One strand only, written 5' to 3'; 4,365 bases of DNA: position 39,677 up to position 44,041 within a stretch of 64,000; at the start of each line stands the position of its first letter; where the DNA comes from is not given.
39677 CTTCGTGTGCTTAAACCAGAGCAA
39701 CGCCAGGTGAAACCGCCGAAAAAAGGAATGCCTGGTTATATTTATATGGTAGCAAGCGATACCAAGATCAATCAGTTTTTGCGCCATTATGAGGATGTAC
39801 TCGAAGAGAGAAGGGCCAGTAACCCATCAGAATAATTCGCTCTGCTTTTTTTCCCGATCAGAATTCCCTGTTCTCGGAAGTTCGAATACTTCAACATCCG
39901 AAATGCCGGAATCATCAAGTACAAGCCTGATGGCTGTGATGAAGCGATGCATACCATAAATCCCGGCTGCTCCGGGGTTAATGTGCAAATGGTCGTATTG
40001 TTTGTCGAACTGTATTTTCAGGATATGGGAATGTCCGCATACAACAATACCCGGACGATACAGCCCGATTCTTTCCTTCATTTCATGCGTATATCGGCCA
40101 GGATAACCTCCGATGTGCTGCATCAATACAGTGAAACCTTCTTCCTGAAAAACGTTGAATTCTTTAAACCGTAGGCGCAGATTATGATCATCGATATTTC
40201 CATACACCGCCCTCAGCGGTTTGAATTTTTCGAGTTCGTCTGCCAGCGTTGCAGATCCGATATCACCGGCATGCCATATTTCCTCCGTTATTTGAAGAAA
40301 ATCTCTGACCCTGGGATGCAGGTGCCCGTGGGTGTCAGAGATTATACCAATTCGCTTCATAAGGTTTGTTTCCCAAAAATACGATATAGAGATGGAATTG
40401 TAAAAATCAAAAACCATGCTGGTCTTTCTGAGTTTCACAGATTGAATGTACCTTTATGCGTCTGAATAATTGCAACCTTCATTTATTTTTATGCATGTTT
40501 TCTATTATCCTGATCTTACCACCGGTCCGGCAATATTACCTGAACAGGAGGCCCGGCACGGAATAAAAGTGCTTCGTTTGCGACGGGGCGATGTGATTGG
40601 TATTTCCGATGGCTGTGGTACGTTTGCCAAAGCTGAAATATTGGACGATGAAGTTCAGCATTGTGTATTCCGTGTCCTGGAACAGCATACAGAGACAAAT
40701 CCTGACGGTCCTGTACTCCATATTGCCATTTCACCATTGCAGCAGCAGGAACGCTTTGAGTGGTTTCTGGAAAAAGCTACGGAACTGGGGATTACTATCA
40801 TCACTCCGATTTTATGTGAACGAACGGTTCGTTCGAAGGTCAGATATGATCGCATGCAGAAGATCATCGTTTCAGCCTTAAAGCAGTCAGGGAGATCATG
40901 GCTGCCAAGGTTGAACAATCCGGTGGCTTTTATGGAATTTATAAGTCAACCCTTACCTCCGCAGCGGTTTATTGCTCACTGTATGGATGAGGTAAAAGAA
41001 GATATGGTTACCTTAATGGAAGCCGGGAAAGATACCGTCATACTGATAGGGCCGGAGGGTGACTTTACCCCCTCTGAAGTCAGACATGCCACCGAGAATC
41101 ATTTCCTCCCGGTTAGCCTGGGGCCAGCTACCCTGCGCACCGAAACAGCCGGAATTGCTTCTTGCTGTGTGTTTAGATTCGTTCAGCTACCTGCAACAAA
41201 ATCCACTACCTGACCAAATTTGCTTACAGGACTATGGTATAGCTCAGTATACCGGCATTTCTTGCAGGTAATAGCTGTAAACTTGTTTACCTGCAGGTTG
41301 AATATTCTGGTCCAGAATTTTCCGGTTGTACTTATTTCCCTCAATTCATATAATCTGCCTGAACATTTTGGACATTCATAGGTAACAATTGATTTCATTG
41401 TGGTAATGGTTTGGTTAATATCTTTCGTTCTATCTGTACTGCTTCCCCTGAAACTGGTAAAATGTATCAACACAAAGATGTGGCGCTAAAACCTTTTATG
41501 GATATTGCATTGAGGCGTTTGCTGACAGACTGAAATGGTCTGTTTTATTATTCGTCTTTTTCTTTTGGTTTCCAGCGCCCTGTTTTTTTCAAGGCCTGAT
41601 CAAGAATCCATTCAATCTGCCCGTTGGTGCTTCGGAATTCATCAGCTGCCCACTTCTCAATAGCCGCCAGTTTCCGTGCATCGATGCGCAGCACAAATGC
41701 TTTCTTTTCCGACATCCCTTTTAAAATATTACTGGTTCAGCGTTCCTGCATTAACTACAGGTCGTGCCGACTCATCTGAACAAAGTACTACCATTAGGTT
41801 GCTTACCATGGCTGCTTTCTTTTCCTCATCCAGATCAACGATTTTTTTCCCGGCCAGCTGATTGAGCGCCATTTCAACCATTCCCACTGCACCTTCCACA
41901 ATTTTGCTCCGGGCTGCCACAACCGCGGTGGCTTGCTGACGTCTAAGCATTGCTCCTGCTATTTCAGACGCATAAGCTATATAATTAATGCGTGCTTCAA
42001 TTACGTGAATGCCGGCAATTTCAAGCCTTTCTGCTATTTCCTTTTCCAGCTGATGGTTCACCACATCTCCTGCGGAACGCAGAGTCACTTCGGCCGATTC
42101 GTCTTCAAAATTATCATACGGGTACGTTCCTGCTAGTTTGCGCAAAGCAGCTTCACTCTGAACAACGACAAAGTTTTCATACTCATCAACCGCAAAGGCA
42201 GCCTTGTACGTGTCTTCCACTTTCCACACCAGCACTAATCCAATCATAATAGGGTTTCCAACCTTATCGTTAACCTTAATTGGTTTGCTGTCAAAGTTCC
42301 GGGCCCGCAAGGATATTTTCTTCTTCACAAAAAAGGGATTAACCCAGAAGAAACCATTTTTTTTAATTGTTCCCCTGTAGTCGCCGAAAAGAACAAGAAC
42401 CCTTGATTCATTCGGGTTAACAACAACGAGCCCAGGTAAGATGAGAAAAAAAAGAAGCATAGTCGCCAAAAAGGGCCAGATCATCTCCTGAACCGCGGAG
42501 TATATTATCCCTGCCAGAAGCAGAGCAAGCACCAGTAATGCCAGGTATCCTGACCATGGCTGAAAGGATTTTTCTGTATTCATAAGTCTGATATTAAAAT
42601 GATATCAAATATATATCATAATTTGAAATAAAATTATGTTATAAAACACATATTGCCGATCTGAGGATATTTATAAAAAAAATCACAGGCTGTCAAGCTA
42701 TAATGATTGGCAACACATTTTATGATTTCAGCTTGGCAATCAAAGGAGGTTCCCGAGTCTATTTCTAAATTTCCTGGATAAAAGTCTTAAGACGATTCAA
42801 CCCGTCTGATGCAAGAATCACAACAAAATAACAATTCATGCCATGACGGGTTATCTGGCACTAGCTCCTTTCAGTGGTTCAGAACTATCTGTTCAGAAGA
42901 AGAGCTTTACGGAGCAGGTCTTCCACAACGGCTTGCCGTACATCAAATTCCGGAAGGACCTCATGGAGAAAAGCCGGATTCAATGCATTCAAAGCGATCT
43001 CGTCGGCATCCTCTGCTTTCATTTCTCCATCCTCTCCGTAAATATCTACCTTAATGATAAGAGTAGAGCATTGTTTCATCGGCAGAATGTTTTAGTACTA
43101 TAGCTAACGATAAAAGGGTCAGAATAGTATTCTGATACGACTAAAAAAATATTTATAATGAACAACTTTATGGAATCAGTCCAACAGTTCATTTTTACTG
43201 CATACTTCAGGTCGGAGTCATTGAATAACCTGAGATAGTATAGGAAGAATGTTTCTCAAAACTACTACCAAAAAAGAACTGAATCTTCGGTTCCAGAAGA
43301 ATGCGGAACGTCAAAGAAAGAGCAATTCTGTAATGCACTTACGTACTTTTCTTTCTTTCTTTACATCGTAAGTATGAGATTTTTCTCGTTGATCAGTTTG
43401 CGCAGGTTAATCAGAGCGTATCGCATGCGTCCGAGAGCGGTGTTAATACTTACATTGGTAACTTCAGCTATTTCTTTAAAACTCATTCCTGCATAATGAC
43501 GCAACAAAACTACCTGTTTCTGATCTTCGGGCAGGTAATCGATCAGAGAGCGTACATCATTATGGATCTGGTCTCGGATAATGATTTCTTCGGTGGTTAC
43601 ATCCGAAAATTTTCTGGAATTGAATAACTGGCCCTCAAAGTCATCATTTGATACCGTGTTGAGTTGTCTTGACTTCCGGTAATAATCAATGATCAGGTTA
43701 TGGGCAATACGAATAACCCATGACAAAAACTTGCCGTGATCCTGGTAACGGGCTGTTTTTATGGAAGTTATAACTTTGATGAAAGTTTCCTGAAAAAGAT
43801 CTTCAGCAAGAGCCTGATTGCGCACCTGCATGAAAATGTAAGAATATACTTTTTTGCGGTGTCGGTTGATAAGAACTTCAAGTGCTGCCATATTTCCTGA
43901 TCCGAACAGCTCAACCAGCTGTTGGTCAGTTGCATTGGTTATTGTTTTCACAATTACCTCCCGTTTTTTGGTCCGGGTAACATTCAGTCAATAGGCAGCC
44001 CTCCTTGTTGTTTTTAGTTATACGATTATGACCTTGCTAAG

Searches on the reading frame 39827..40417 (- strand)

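Call 82: search_protein_families(library=pfam, max_evalue=0.000001, proteins=[window:39827-40417:-])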
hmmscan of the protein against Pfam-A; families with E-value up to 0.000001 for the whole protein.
window:39827-40417:- (196 aa): 1 family
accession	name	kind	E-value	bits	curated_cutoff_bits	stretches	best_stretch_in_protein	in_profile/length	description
PF12850.12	Metallophos_2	-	3.3e-26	92.6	27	1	22-164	2-148/154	Calcineurin-like phosphoesterase superfamily domain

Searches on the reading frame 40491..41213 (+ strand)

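Call 82: search_protein_families(library=pfam, max_evalue=0.000001, proteins=[window:40491-41213:+])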
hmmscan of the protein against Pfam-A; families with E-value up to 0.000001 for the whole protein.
window:40491-41213:+ (240 aa): 1 family
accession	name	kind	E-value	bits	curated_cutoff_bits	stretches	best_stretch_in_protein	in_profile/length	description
PF04452.19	Methyltrans_RNA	-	1e-38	133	23.9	1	76-226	7-162/165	RNA methyltransferase domain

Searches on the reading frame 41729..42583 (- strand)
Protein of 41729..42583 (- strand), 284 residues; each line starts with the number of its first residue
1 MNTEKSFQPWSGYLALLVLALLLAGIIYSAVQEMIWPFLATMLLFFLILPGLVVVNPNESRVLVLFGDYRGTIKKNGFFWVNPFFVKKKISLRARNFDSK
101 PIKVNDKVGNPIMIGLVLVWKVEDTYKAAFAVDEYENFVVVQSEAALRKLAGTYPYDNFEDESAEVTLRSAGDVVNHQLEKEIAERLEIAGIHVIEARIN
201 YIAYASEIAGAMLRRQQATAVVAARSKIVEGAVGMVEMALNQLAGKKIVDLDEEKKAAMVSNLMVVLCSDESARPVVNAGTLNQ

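Call 82: search_protein_families(library=pfam, max_evalue=0.000001, proteins=[window:41729-42583:-])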
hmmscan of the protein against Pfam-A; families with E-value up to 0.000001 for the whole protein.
window:41729-42583:- (284 aa): 1 family
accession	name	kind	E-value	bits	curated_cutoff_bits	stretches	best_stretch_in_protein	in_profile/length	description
PF01145.31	Band_7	-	1.8e-21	77.4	23.6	1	54-222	2-165/176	SPFH domain / Band 7 family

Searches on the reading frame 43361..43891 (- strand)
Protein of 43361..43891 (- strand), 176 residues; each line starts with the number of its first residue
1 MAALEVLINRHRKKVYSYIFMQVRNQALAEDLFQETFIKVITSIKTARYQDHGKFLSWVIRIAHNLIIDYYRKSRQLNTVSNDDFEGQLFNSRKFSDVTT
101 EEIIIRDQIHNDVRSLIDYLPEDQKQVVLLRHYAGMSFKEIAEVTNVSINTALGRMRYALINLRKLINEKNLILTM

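Call 82: search_protein_families(library=pfam, max_evalue=0.000001, proteins=[window:43361-43891:-])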
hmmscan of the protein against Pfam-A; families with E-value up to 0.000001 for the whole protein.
window:43361-43891:- (176 aa): 3 families
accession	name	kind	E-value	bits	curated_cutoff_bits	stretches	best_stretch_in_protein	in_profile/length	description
PF04542.20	Sigma70_r2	-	1e-17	64.1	24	1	7-75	1-69/71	Sigma-70 region 2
PF08281.18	Sigma70_r4_2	-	2.3e-12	46.8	25.7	1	112-151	3-42/54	Sigma-70, region 4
PF04545.22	Sigma70_r4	-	3e-09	36.7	24.1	1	117-165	2-50/50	Sigma-70, region 4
